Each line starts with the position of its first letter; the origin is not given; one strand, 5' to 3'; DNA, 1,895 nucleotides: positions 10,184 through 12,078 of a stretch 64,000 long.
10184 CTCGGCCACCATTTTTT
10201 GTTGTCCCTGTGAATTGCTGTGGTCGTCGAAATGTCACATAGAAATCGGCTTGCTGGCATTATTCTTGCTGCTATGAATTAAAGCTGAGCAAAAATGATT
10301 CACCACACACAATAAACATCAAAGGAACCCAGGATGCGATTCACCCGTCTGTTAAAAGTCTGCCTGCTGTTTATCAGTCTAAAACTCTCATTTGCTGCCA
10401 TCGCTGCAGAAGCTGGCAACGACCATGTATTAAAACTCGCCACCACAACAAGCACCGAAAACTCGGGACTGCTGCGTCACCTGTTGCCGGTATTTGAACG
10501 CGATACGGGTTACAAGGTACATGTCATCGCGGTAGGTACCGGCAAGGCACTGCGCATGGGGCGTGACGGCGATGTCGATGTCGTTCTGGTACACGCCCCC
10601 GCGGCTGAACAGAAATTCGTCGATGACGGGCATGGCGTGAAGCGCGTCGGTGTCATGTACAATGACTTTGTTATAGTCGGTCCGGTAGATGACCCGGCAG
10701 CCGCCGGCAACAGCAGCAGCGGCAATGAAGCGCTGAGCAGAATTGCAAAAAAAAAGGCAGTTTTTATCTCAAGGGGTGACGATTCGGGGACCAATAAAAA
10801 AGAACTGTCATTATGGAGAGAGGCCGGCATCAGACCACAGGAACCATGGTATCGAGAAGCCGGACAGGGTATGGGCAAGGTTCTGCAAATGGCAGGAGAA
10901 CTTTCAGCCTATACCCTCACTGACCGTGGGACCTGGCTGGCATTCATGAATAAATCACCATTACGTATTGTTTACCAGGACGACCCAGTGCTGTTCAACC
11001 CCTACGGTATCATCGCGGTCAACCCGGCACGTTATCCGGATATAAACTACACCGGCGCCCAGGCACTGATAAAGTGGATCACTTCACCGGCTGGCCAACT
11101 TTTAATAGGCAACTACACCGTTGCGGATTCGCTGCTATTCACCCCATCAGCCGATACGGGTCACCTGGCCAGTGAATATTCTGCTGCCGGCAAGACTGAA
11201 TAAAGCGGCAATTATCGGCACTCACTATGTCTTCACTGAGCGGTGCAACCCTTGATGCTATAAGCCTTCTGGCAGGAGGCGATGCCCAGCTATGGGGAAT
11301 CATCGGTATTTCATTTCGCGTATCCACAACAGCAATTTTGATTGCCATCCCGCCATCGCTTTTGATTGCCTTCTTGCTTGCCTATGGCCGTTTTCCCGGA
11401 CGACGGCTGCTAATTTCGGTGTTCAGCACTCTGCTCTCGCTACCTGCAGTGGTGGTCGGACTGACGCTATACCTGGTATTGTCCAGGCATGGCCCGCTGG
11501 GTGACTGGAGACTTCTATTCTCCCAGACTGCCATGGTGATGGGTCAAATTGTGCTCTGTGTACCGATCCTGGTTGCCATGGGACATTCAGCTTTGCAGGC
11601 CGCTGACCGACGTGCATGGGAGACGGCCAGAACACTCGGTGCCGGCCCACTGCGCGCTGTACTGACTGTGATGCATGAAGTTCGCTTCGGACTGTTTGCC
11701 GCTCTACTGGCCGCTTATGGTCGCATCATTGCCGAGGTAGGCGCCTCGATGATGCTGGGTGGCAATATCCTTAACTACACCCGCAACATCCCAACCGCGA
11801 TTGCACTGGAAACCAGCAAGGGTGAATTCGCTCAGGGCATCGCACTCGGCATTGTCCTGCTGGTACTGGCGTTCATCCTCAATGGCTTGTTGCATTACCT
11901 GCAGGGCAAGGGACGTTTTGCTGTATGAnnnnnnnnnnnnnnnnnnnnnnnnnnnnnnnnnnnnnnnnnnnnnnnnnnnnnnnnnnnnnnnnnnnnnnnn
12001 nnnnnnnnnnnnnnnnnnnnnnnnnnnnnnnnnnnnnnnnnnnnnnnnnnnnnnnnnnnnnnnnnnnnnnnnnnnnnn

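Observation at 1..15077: Mo/W-cofactor island: Cys-type Tat-exported FDH-like enzyme with DUF3305/DUF3306/polyferredoxin/TorD module, moaA-fdhD, TunR-like regulator, sigma-54 activator and tupABC-mobAB-moeA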

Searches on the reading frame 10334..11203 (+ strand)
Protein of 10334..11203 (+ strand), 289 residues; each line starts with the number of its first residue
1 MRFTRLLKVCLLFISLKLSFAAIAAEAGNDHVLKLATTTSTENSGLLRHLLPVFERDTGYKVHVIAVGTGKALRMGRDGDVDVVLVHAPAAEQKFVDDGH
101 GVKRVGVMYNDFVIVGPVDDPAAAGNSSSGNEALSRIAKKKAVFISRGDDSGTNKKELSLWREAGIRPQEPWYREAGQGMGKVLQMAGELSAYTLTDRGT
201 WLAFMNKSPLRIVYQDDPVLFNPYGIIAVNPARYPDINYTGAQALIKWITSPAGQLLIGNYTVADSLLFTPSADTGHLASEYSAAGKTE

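Call 10: search_protein_families(library=ncbifam, proteins=[window:10334-11203:+], max_evalue=0.00001)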
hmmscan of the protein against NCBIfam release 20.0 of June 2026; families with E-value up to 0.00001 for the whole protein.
window:10334-11203:+ (289 aa): 1 family
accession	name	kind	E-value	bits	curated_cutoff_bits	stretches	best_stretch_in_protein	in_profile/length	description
NF041772.1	tung_bind_TupA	equivalog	1.4e-72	244.3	400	1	21-275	5-264/266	tungstate ABC transporter substrate-binding protein TupA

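Call 11: search_protein_families(library=pfam, proteins=[window:10334-11203:+], max_evalue=0.00001)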
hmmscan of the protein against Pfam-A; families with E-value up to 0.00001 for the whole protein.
window:10334-11203:+ (289 aa): 2 families
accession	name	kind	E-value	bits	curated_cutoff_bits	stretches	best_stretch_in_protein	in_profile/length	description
PF12849.12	PBP_like_2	-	1.4e-47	163.2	27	1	28-252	4-266/267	PBP superfamily domain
PF13531.11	SBP_bac_11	-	1.8e-11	44.7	25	1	42-255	8-218/227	Bacterial extracellular solute-binding protein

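Call 16: search_solved_structures(query=window:10334-11203:+, max_evalue=0.001, show_alignments=3)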
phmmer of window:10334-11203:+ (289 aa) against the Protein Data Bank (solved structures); distinct sequences matched with E-value up to 0.001: 5.
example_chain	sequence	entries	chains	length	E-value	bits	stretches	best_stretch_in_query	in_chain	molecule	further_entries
3muq_A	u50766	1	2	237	1.4e-84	286.9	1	31-261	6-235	uncharacterized conserved protein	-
3lr1_A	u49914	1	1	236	4e-79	269.1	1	31-261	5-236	Tungstate ABC transporter, periplasmic tungstate-binding protein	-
5my5_A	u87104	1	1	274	1.3e-70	241.1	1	31-274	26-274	ABC transporter periplasmic substrate-binding protein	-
3kn3_A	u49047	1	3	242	5e-57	196.6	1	33-261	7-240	PUTATIVE PERIPLASMIC PROTEIN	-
3cvg_A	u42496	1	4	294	2.8e-11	46.5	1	60-272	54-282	Putative metal binding protein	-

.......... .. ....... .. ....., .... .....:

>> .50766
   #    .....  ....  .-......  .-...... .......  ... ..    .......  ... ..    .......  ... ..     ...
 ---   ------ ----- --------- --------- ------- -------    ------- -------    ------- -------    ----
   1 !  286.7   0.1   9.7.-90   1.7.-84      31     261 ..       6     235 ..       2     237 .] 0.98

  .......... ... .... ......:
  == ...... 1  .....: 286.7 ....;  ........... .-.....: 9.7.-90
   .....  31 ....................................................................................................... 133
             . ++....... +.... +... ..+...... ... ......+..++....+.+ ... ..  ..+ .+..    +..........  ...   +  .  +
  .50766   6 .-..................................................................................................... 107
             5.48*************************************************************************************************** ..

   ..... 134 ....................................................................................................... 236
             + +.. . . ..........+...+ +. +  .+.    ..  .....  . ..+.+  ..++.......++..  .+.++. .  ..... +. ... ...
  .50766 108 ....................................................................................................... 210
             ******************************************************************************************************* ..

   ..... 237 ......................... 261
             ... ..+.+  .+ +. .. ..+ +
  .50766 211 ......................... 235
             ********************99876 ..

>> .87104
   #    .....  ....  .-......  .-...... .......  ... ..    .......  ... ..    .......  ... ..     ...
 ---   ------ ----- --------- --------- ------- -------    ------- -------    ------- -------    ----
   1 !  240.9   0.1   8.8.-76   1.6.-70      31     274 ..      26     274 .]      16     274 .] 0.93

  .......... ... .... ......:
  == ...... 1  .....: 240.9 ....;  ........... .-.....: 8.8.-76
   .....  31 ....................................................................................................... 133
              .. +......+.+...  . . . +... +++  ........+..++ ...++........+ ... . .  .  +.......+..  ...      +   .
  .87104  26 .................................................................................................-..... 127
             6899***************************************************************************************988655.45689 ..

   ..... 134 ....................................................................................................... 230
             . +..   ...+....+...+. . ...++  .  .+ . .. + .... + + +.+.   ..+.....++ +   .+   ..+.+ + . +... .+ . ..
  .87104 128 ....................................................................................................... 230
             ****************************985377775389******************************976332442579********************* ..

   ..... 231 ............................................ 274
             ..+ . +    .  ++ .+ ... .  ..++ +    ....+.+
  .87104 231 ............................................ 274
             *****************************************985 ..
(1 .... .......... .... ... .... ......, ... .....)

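Call 28: find_related_loci(query=window:10334-11203:+, collection=genome_contigs, flank=10000)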
Query window:10334-11203:+ (289 aa) in genome_contigs; peptide patterns used: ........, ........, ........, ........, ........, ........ (x = any residue, [..] = any of these).
600 stretches matched a pattern (row limit reached: there are more); 553 encode a relative of the query (tblastn E <= 1e-3); the best 80 are kept; 80 distinct loci.
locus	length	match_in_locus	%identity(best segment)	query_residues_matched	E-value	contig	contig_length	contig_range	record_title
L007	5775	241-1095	69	1-285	9e-129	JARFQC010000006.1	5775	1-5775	MAG: Arenicellales bacterium isolate MAG_Ve_Sed_14 k141_3835356, whole genome shotgun sequence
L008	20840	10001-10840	64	5-287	5e-120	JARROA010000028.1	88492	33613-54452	MAG: Candidatus Thiodiazotropha sp. isolate Spart_138_MAG scaffold_51, whole genome shotgun sequence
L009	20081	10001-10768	66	25-280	5e-115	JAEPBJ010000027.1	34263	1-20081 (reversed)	MAG: Candidatus Thiodiazotropha taylori isolate MAGL082TRANS c_000000000027, whole genome shotgun sequence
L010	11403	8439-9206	66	25-280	1e-114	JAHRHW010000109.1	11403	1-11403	MAG: Candidatus Thiodiazotropha taylori isolate LUC18009_Mgill_PainPondCtena NODE_112_length_11403_cov_5.148308, whole g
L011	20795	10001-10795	64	9-273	1e-112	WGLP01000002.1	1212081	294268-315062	MAG: Gammaproteobacteria bacterium isolate RI_92 c_000000006199, whole genome shotgun sequence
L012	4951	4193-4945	66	25-274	7e-111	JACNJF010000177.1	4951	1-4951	MAG: Gammaproteobacteria bacterium isolate NIOZ-UU29 NIOZ-UU_NODE_22170_length_4951_cov_14.9426, whole genome shotgun se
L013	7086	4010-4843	61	3-281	9e-111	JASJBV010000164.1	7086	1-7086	MAG: Gammaproteobacteria bacterium isolate MO_103.B18 MO_103.c_2623, whole genome shotgun sequence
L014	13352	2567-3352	63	19-280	5e-110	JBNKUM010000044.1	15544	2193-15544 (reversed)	MAG: Gammaproteobacteria bacterium isolate A1A2.bin.44.orig k141_2204468, whole genome shotgun sequence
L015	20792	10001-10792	63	11-278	9e-113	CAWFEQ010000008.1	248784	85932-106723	MAG: uncultured Gammaproteobacteria bacterium isolate MFD05684.bin.1.219 genome assembly, contig: contig_26141, whole ge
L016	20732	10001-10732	66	32-275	3e-109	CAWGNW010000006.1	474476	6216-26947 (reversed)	MAG: uncultured Gammaproteobacteria bacterium isolate MFD05684.bin.2.185 genome assembly, contig: contig_22144, whole ge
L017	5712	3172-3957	63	11-275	5e-108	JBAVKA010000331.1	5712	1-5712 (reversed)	MAG: Gammaproteobacteria bacterium isolate MFD05464_ilm_asm_bin16 k127_230215, whole genome shotgun sequence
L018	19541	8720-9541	59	1-273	3e-104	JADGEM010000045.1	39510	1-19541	MAG: Gammaproteobacteria bacterium isolate BB36 NODE_912_length_39510_cov_7.942047, whole genome shotgun sequence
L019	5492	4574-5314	63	31-277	4e-104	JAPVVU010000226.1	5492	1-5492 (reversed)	MAG: Gammaproteobacteria bacterium isolate SY_S20_27 SY_S20_27_000000000226, whole genome shotgun sequence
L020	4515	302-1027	63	33-274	2e-102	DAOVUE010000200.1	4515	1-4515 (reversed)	MAG TPA_asm: Pseudomonadota bacterium isolate CSMAG_1671 CSMAG_1671_k141_2505754_length_4515_cov_9.9815, whole genome sh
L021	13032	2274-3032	60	22-274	9e-102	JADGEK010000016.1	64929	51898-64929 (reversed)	MAG: Gammaproteobacteria bacterium isolate BB34 NODE_399_length_64929_cov_15.021364, whole genome shotgun sequence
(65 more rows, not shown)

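Call 43: search_protein_families(library=pfam, proteins=[L011:6152-8239:-], max_evalue=0.01)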
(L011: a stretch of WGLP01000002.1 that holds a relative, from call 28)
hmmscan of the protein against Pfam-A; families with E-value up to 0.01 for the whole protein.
L011:6152-8239:- (695 aa): 9 families
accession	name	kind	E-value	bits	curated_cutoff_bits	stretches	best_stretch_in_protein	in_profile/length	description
PF17202.10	sCache_3_3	-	2.7e-30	105.3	28.8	1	214-326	2-104/107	Single cache domain 3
PF02518.31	HATPase_c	-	3.2e-24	85.9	26.4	1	566-671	3-108/111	Histidine kinase-, DNA gyrase B-, and HSP90-like ATPase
PF17201.10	Cache_3-Cache_2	-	6.7e-19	68.7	27.7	1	202-330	65-195/299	Cache 3/Cache 2 fusion domain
PF00512.31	HisKA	-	7e-11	42.5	26.9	1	455-519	2-64/66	His Kinase A (phospho-acceptor) domain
PF17203.10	sCache_3_2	-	2.7e-08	34.4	28.4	1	244-329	55-138/140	Single cache domain 3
PF14827.12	dCache_3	-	7e-06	26.2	25.7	1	58-313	12-229/239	Double sensory domain of two-component sensor kinase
PF14501.12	HATPase_c_5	-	2.9e-05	24.3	22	1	564-659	1-91/102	GHKL domain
PF00672.30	HAMP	-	0.00011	22.9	25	1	352-401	3-52/53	HAMP domain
PF09308.16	LuxQ-periplasm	-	0.0009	19.3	25.7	1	187-227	124-164/239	LuxQ, periplasmic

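Call 44: search_protein_families(library=ncbifam, proteins=[L011:6152-8239:-], max_evalue=0.00001)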
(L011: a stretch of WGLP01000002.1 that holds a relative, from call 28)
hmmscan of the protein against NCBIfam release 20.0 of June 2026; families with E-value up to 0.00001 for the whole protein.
L011:6152-8239:- (695 aa): 84 families (the best 25 are shown)
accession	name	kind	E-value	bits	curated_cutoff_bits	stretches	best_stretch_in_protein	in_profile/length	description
NF008468.0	PRK11360.1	equivalog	8.4e-61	206.1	646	1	437-673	378-609/616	two-component system sensor histidine kinase AtoS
NF052574.1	HisKinEspCMyxo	equivalog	1.4e-44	152.5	1200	1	418-676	381-641/785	serine histidine kinase EspC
NF007688.0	PRK10364.1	equivalog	1.2e-43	149.6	479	1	440-670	225-449/460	two-component system sensor histidine kinase ZraS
NF010411.0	PRK13837.1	equivalog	1e-42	146.1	647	1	400-680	397-684/828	two-component system VirA-like sensor kinase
NF052573.1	HisKinEspAMyxo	equivalog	2.5e-40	138.2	1400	1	433-677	362-616/755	serine histidine kinase EspA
NF038348.1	T2SS_HK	subfamily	6.3e-39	133.8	450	2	499-670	405-571/574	histidine kinase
NF046020.1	HisKinCckABruc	equivalog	2.6e-34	118.3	1000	1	442-675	467-710/868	cell cycle histidine kinase CckA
NF046044.1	PnpS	equivalog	2.4e-33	115.7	400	1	459-670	174-389/390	two-component system histidine kinase PnpS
TIGR02956.1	TMAO_torS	equivalog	2.5e-33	115.2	676.5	1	353-670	354-680/967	TMAO reductase system sensor histidine kinase/response regulator TorS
NF010076.0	PRK13557.1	subfamily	1e-32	113.3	631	1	395-669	104-391/540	histidine kinase famiy protein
NF047497.1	HK_LIC_12097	equivalog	1.7e-32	112.6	500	1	445-668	140-362/367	LIC_12097 family sensor histidine kinase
TIGR02966.1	phoR_proteo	equivalog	6.8e-31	107.5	334.2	1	457-668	116-331/333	phosphate regulon sensor histidine kinase PhoR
NF033092.0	HK_WalK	equivalog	7.3e-31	107.4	725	2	495-670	412-592/594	cell wall metabolism sensor histidine kinase WalK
NF047466.1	hybrid_RR_LvrB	exception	2.7e-29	102.5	500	1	443-668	140-372/377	hybrid histidine kinase/response regulator LvrB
NF046026.1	HisKinCckACaul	equivalog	6.3e-29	100.6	1000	1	436-682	283-539/678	cell cycle histidine kinase CckA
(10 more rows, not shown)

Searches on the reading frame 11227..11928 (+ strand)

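Call 10: search_protein_families(library=ncbifam, proteins=[window:11227-11928:+], max_evalue=0.00001)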
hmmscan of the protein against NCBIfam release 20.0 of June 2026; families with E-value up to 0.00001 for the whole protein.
window:11227-11928:+ (233 aa): 14 families
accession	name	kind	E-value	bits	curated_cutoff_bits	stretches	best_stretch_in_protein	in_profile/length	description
NF038017.1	ABC_perm1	subfamily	1.2e-60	204.7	100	1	29-212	1-184/184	ABC transporter permease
NF041773.1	tung_perm_TupB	equivalog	6.2e-56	189.8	320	1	8-226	8-226/230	tungstate ABC transporter permease TupB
TIGR02141.1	modB_ABC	equivalog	1.4e-27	96.7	182.6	1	28-220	2-200/208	molybdate ABC transporter permease subunit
TIGR01581.1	Mo_ABC_porter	hypoth_equivalog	2.4e-26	92.6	210.3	1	26-218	23-222/225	ABC transporter permease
NF006939.0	PRK09421.1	equivalog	3.2e-26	92.1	262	1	21-217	7-212/230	molybdate ABC transporter permease subunit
TIGR00969.1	3a0106s02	subfamily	1.3e-19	70.7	240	1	25-222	62-266/272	sulfate ABC transporter permease subunit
TIGR02140.1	permease_CysW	equivalog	8.4e-17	61.5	329.1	1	34-217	57-247/261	sulfate ABC transporter permease subunit CysW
TIGR02139.1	permease_CysT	equivalog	2.2e-15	56.9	246.1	1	27-227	53-260/265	sulfate ABC transporter permease subunit CysT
TIGR03262.1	PhnU2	equivalog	2.9e-12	46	593.25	1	20-220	50-251/546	putative 2-aminoethylphosphonate ABC transporter permease subunit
NF008208.0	PRK10971.1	equivalog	4.8e-12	45.9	415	1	41-226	75-267/277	sulfate/thiosulfate ABC transporter permease CysT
NF040839.1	tungstate_WtpB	equivalog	1.6e-11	44.4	340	1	19-224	39-246/251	tungstate ABC transporter permease WtpB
NF008620.0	PRK11602.1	equivalog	6.3e-11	42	442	1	28-208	68-259/291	sulfate/thiosulfate ABC transporter permease CysW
TIGR02138.1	phosphate_pstC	equivalog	1.1e-10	41.1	196.45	1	28-228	68-294/296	phosphate ABC transporter permease subunit PstC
NF007047.0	PRK09500.1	equivalog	4.3e-06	26.5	326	1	29-152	63-180/257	spermidine/putrescine ABC transporter permease PotC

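Call 11: search_protein_families(library=pfam, proteins=[window:11227-11928:+], max_evalue=0.00001)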
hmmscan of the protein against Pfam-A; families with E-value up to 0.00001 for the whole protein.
window:11227-11928:+ (233 aa): 1 family
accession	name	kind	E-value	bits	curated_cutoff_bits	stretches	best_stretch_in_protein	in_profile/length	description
PF00528.27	BPD_transp_1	-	5.5e-07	29.9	26.4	1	45-226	2-179/184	Binding-protein-dependent transport system inner membrane component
